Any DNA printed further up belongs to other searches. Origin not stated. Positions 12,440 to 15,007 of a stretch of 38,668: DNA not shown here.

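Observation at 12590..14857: Single-polypeptide SIR2-like NADase + CHAT caspase-fold fusion: candidate undescribed conflict/defence effector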

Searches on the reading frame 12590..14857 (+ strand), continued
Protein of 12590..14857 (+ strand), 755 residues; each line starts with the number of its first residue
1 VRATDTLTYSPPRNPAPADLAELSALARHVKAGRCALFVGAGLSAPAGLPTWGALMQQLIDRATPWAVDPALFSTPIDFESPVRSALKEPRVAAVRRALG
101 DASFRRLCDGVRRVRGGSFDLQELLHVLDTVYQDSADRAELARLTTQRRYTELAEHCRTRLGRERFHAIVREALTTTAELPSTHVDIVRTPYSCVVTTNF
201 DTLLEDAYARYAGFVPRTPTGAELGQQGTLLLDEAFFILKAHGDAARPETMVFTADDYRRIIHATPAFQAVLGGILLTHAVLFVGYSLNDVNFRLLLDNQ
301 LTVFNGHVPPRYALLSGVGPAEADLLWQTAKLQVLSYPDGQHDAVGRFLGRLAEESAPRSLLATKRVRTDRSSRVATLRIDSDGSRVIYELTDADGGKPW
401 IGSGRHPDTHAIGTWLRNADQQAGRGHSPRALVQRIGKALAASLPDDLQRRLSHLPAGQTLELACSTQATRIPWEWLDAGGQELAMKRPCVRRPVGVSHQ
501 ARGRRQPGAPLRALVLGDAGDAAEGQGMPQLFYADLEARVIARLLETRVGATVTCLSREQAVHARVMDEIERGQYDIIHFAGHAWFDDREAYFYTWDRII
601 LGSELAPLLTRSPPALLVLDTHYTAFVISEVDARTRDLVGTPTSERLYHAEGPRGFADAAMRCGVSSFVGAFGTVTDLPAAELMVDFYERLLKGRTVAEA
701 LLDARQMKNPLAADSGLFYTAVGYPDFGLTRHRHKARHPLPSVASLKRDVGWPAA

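Call 21: find_encoding_contigs(protein=P0068, flank=8000, max_places=1)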
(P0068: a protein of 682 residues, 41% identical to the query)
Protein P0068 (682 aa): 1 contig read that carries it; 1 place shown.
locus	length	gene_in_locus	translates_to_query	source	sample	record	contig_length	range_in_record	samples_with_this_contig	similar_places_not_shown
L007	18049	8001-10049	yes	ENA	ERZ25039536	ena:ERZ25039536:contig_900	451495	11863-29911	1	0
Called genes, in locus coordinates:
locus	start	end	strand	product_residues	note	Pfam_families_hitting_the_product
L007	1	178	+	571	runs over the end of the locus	PF01266:DAO (weak), PF13450:NAD_binding_8 (weak), PF00732:GMC_oxred_N (weak), PF05199:GMC_oxred_C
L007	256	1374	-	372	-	PF13289:SIR2_2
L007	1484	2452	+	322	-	PF13289:SIR2_2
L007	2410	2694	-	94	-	-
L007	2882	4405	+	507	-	PF20703:nSTAND1, PF07705:CARDB (weak)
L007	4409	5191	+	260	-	-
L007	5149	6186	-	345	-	PF00724:Oxidored_FMN, PF01207:Dus (faint)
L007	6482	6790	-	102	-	-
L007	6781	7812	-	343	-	PF00724:Oxidored_FMN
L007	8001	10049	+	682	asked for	PF13289:SIR2_2, PF12770:CHAT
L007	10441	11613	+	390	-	PF00437:T2SSE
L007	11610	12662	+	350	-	PF01464:SLT, PF13406:SLT_2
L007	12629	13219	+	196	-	PF00877:NLPC_P60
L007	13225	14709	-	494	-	PF13487:HD_5, PF01966:HD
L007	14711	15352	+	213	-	PF08353:MurT_C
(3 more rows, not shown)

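Call 23: find_related_loci(query=A1, collection=genome_contigs, flank=10000)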
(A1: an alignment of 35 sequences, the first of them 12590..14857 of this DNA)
Query A1 (755 aa) in genome_contigs; peptide patterns used: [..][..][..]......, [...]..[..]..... (x = any residue, [..] = any of these).
78 stretches matched a pattern; 49 encode a relative of the query (tblastn E <= 1e-3); 45 distinct loci.
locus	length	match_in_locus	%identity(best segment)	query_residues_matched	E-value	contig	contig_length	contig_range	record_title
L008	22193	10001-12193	45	17-733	0e+0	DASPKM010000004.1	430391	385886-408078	MAG TPA_asm: Chitinophagaceae bacterium isolate SMAG_U12036 k141_1690253, whole genome shotgun sequence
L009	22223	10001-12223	46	6-729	0e+0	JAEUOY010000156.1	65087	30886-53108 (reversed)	MAG: Burkholderiaceae bacterium isolate new MAG-211 k141_3951502, whole genome shotgun sequence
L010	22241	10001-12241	44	10-733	2e-171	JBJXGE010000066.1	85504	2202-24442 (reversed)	MAG: Planctomycetota bacterium isolate F1F2.bin.342 k127_600753, whole genome shotgun sequence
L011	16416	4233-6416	43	19-723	3e-163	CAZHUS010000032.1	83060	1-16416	MAG TPA_asm: uncultured Verrucomicrobiota bacterium isolate binchicken_co16_315 genome assembly, contig: NODE_492_length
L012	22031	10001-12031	41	1-730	6e-138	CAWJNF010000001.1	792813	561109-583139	MAG: uncultured Thermoleophilia bacterium isolate MFD02840.bin.1.236 genome assembly, contig: contig_1042, whole genome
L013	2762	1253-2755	51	17-506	7e-146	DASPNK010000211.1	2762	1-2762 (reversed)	MAG TPA_asm: Planctomycetota bacterium isolate SMAG_U12119 k141_349179, whole genome shotgun sequence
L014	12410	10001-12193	48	11-730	0e+0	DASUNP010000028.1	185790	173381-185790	MAG TPA_asm: Blastocatellia bacterium isolate SMAG_U1603 k141_976665, whole genome shotgun sequence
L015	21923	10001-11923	39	138-748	2e-116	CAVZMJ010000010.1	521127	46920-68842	MAG: uncultured Acidobacteriota bacterium isolate MFD02242.bin.2.7 genome assembly, contig: contig_19632, whole genome s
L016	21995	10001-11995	39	23-730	1e-122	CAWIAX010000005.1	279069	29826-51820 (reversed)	MAG: uncultured Acidobacteriota bacterium isolate MFD01275.bin.2.119 genome assembly, contig: contig_8863, whole genome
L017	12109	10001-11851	36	121-735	3e-114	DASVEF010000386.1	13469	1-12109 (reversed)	MAG TPA_asm: Thermoanaerobaculia bacterium isolate SMAG_U2053 k141_391696, whole genome shotgun sequence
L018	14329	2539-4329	39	126-706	7e-110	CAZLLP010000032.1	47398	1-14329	MAG TPA_asm: uncultured Gemmatimonadaceae bacterium isolate SRP302447_co4_277 genome assembly, contig: NODE_2154_length_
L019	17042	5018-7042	39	19-736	9e-110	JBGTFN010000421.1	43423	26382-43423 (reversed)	MAG: Gemmatimonadaceae bacterium isolate JTS-RE193 k141_9738044, whole genome shotgun sequence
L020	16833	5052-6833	40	140-726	8e-109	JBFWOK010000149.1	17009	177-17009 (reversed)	MAG: Limisphaerales bacterium isolate CA_2019_TPBF_134 NODE_15136_length_17009_cov_5.270762_TPBF, whole genome shotgun s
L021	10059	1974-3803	39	138-729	5e-108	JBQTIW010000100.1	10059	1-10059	MAG: Gemmatimonadaceae bacterium isolate SAR104 c_000000004619, whole genome shotgun sequence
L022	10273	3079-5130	35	14-748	8e-103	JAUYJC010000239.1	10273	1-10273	MAG: Deltaproteobacteria bacterium isolate C24_metabat.bin.121_sub C24_k141_753423, whole genome shotgun sequence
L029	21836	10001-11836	34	17-677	4e-77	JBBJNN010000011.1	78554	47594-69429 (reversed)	MAG: Gemmatimonadaceae bacterium isolate RUP_SRG_05 MBC-RUP_F0-S0_122, whole genome shotgun sequence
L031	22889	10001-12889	34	25-740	3e-105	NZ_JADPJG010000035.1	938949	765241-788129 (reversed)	Bradyrhizobium sp. 21 21_59, whole genome shotgun sequence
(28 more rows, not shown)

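Call 25: predict_structure(alignment_id=A1)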
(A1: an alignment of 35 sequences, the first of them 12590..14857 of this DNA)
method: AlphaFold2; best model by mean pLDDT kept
length: 755 residues; sequences in the alignment: 35
mean_pLDDT: 85.9   pTM: 0.85
mean pLDDT of the five models: 85.9, 85.1, 84.5, 84.2, 80.1
residues with pLDDT >= 90: 370; 70-90: 304; 50-70: 56; < 50: 25
segments of 3 or more residues with pLDDT < 50: 1-3, 633-650
pLDDT, mean of each block of 10 residues (from residue 1): 49 80 91 88 85 89 96 87 87 95 95 88 93 96 90 92 91 84 87 65 86 85 76 77 83 83 81 86 86 79 78 92 91 91 91 80 55 83 91 88 89 89 90 95 94 91 91 92 93 87 89 94 72 96 95 96 96 94 83 90 89 93 79 43 41 76 93 92 97 94 91 91 93 71 95 82
secondary structure, 60 per line:
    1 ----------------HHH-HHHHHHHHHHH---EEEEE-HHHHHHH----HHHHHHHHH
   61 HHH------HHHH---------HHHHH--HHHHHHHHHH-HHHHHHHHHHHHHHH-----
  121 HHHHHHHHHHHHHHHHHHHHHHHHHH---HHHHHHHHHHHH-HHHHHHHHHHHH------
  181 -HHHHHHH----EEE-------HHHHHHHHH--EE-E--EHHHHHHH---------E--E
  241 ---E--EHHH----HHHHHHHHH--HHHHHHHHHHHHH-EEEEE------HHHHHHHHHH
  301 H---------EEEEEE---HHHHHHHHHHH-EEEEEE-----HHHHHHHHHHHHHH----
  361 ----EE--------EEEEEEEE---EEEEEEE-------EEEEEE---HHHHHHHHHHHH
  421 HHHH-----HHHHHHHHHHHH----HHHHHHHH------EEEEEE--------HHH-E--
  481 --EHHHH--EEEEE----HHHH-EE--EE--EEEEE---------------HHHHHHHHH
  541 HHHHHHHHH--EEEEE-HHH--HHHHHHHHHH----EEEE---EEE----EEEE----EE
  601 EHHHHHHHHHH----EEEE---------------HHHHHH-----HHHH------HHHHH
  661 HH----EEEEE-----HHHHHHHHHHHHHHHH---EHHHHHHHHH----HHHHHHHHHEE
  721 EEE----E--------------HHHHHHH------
elements in order (helices of 4 or more, strands of 3 or more residues): H21-31 E35-39 H41-47 H52-63 H70-73 H83-87 H90-99 H101-115 H121-146 H150-161 H163-174 H182-188 E193-195 H203-211 H221-227 H255-263 H266-278 E280-284 H291-301 E311-316 H320-330 E332-337 H343-356 E375-382 E386-392 E400-405 H409-424 H430-441 H446-453 E460-465 H484-487 E490-494 H499-502 E512-516 H532-549 E552-556 H563-572 E577-580 E584-586 E591-594 E599-601 H602-611 E616-619 H635-640 H646-649 H656-662 E667-671 H677-692 H697-705 H710-718 E719-723 H743-749

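Call 30: fold_search(model_id=the predicted structure, library=pdb)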
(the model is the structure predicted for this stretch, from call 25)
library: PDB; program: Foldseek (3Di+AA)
matches with E <= 10: 1312; with E <= 0.001: 137
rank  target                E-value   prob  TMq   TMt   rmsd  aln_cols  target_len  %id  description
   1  7y8t_B                2.9e-12  1.00  0.33  0.36  24.8       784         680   11  Structure of Cas7-11-crRNA in complex with TPR-CHAT (released 2023-06-28)
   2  8d9f_A                5.8e-12  1.00  0.34  0.38  24.4       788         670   12  gRAMP-TPR-CHAT (Craspase) (released 2023-06-14)
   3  8d9h_E                1.3e-11  1.00  0.34  0.38  24.6       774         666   12  gRAMP-TPR-CHAT match PFS target RNA(Craspase) (released 2023-06-14)
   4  7xsq_B                2.0e-11  1.00  0.32  0.36  24.9       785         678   12  Structure of the Craspase (released 2022-11-09)
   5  7y84_C                1.0e-10  1.00  0.32  0.37  24.0       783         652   11  CryoEM structure of type III-E CRISPR Craspase gRAMP-crRNA in complex with TPR-CHAT protease (released 2022-12-14)
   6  7x8a_D                1.1e-10  1.00  0.33  0.36  25.3       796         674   10  Cryo-EM structure of a bacterial protein complex (released 2022-11-16)
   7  8eex_B                2.7e-10  1.00  0.32  0.33  21.5       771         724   11  Cas7-11 in complex with Csx29 (released 2022-11-16)
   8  9v0g_E                3.2e-10  1.00  0.24  0.60  10.0       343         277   20  Helical structure of KomBC Complex (released 2025-12-17)
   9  7y85_D                5.1e-10  1.00  0.33  0.38  23.6       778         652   11  CryoEM structure of type III-E CRISPR Craspase gRAMP-crRNA in complex with TPR-CHAT protease bound to self RNA target (released 2022-12-14)
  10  8gu6_D                6.0e-10  1.00  0.32  0.37  25.2       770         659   11  Structure of the SbCas7-11-crRNA-NTR-Csx29 complex (released 2023-01-18)
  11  9xvc_E                9.6e-10  1.00  0.28  0.73   7.5       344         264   19  Cryo-EM Helical Structure of the dITP-KomBC(H146N) Complex with NAD Fragments (released 2026-01-21)
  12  7xsr_C                1.1e-09  1.00  0.32  0.35  25.0       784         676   11  Structure of Craspase-target RNA (released 2022-11-09)
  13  8bto_A                1.4e-09  1.00  0.28  0.44  19.9       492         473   13  Helical structure of BcThsA in complex with 1''-3'gcADPR (released 2024-02-21)
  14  8btp_A                2.2e-09  1.00  0.28  0.44  20.5       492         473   14  Helical structure of BcThsA in complex with 1''-3'gc(etheno)ADPR (released 2024-02-21)
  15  8wyc_C                2.4e-09  1.00  0.29  0.76   7.6       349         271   15  Cryo-EM structure of DSR2 (H171A)-tube-NAD+ (partial) complex (released 2024-04-10)
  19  8zsf_A                5.8e-09  1.00  0.28  0.73   7.1       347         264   20  CryoEM Helical Structure of KomC (released 2025-12-10)
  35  7uxt_B                1.3e-08  1.00  0.27  0.42   7.0       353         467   20  Crystal structure of ligand-free SeThsA (released 2022-09-07)
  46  9hma                  2.9e-08  1.00  0.28  0.16  25.3       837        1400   12  Cryo-EM structure of apo human separase (released 2025-09-03)
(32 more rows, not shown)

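Call 48: search_protein_families(library=padloc, alignment_id=A3, max_evalue=0.00001)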
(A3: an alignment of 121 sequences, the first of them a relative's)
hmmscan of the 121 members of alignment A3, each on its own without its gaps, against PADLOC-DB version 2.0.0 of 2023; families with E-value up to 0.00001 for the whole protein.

A. member 1, L008:6769-7074:- (102 aa): 0 families

B. families by the number of members that match (of 121 scanned): 95 families (the first 25 are shown)
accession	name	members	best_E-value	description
PDLC04140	mad8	3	2.2e-10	mads_8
PDLC04134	mad2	2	4.6e-28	mads_2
PDLC00407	ThsA1|ThsA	2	1.6e-25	STALD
PDLC00409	ThsA1|ThsA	2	2.3e-18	STALD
PDLC04968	PDC-S25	2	5.5e-14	-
PDLC04967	PDC-S25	2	1.1e-08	-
PDLC01990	CARF_m8--CARF_Beta-galactosidase_LolE_TM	2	4.2e-07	-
PDLC02693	Orf5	1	3.5e-207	Orf5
PDLC04042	PD-T4-6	1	2.5e-77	-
PDLC04154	HEC-06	1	7.2e-77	-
PDLC04157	HEC-06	1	1.1e-76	-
PDLC04155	HEC-06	1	2e-76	-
PDLC04053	PD-T4-6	1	1e-71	-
PDLC02702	Orf5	1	2.1e-67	Orf5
PDLC04043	PD-T4-6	1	2.9e-67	-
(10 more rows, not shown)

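Call 49: search_protein_representatives(alignment_id=A1)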
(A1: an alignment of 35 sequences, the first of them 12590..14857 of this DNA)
Query: 35 sequences, 758 profile positions. Proteins with E-value up to 0.001 (for the whole library): 30422; up to 1e-10: 9477; up to 1e-30: 426. The best 150 are listed.
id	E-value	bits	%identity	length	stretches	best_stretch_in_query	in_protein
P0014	0.0e+00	1047.9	-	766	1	2-751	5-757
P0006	0.0e+00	1025.6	-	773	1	8-750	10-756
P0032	4.7e-298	1007.4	-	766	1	8-746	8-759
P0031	3.6e-292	987.9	-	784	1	9-744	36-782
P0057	9.1e-281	950.2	-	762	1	2-746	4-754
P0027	1.1e-272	923.6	-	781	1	3-750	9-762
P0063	1.8e-270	916.2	-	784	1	3-750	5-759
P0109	3.9e-265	898.6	-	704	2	133-747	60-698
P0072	1.7e-264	896.4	-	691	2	135-747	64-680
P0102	3.4e-260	882.2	-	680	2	134-745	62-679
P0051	2.0e-255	866.4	-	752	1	11-740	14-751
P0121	3.1e-230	783.2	-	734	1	14-740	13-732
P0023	2.0e-222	757.3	-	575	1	196-750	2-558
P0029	1.3e-216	738.1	-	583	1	5-569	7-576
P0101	1.1e-215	735.1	-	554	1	195-743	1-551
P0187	3.7e-82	293.5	-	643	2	139-350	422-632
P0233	1.6e-55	205.4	-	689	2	136-362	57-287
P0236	7.4e-55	203.2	-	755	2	136-362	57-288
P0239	5.4e-54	200.4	-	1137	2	139-371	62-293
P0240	1.1e-53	199.3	-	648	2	128-356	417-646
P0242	2.6e-53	198.1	-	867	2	134-356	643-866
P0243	4.1e-53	197.5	-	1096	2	135-365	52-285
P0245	1.1e-52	196.1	-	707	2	135-365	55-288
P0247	1.3e-52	195.8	-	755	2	137-365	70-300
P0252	1.1e-51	192.7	-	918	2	136-457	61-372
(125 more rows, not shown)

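Call 51: search_protein_families(library=pfam, alignment_id=A3, max_evalue=0.00001)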
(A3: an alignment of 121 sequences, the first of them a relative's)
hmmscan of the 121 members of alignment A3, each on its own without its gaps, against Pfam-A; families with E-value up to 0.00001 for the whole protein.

A. member 1, L008:6769-7074:- (102 aa): 0 families

B. families by the number of members that match (of 121 scanned): 162 families (the first 25 are shown)
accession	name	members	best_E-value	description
PF12770.12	CHAT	3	3.7e-32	CHAT domain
PF13289.12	SIR2_2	3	2.6e-26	SIR2-like domain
PF01070.24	FMN_dh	2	5e-124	FMN-dependent dehydrogenase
PF13561.12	adh_short_C2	2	3e-64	Enoyl-(Acyl carrier protein) reductase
PF00106.31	adh_short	2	6e-55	short chain dehydrogenase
PF12704.14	MacB_PCD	2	1.4e-41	MacB-like periplasmic core domain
PF01553.26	Acyltransferase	2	9.2e-31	Acyltransferase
PF01979.26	Amidohydro_1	2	1.8e-29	Amidohydrolase family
PF02687.27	FtsX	2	5.9e-28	FtsX-like permease C-terminal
PF14224.11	DUF4331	2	1e-27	Domain of unknown function (DUF4331)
PF02518.31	HATPase_c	2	6.6e-22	Histidine kinase-, DNA gyrase B-, and HSP90-like ATPase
PF00498.31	FHA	2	2.7e-18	FHA domain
PF12969.12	DUF3857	2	9.5e-18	Domain of Unknown Function with PDB structure (DUF3857)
PF08659.16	KR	2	1e-16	KR domain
PF01408.29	GFO_IDH_MocA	2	4.3e-14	Oxidoreductase family, NAD-binding Rossmann fold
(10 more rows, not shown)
